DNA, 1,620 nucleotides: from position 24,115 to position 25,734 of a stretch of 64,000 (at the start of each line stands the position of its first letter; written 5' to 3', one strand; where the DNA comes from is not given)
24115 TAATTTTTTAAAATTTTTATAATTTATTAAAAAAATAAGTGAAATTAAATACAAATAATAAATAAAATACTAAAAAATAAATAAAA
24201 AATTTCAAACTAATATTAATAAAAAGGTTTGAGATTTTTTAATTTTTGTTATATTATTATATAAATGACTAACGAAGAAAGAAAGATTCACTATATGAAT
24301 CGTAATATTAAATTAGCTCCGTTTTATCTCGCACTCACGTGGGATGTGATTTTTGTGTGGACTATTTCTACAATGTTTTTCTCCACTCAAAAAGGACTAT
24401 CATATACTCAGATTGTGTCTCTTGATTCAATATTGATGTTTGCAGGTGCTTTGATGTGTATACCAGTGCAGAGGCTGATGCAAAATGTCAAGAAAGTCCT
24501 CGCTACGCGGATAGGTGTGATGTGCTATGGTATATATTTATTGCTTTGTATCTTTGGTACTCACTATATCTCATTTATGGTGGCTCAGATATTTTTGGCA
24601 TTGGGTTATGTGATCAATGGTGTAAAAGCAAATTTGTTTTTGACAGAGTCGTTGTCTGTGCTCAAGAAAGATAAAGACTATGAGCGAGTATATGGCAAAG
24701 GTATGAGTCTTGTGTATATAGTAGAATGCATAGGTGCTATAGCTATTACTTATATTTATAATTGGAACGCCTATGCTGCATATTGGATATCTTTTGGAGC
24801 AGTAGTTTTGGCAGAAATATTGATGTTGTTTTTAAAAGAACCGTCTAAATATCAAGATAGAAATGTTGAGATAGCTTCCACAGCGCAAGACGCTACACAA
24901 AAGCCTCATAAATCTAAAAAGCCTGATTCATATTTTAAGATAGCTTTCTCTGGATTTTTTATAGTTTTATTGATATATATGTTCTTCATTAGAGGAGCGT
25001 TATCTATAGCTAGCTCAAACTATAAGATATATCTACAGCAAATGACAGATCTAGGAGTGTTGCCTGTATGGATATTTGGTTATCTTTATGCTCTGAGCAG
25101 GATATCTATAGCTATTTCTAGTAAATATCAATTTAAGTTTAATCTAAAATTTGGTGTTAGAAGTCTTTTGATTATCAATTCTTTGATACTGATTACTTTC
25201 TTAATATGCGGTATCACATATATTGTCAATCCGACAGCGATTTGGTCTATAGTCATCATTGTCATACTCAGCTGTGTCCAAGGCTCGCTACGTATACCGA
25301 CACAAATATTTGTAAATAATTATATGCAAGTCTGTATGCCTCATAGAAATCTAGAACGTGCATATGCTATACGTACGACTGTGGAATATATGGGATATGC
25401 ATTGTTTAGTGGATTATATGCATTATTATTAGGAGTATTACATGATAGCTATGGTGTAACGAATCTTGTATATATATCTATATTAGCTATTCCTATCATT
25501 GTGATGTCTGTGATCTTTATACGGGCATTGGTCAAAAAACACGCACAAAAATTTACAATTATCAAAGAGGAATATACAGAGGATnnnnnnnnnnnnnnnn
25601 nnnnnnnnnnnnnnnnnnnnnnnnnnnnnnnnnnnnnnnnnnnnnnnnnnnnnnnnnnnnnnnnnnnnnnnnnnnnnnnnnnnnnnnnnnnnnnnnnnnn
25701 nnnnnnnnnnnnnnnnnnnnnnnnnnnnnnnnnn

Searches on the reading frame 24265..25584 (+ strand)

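Call 3: search_protein_families(library=pfam, proteins=[window:24265-25584:+], max_evalue=1)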
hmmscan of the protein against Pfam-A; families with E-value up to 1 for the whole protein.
window:24265-25584:+ (440 aa): 1 family
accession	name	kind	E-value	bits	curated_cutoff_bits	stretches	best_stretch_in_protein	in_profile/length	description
PF07690.21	MFS_1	-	1.7e-15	57.3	33.4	1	23-381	7-346/347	Major Facilitator Superfamily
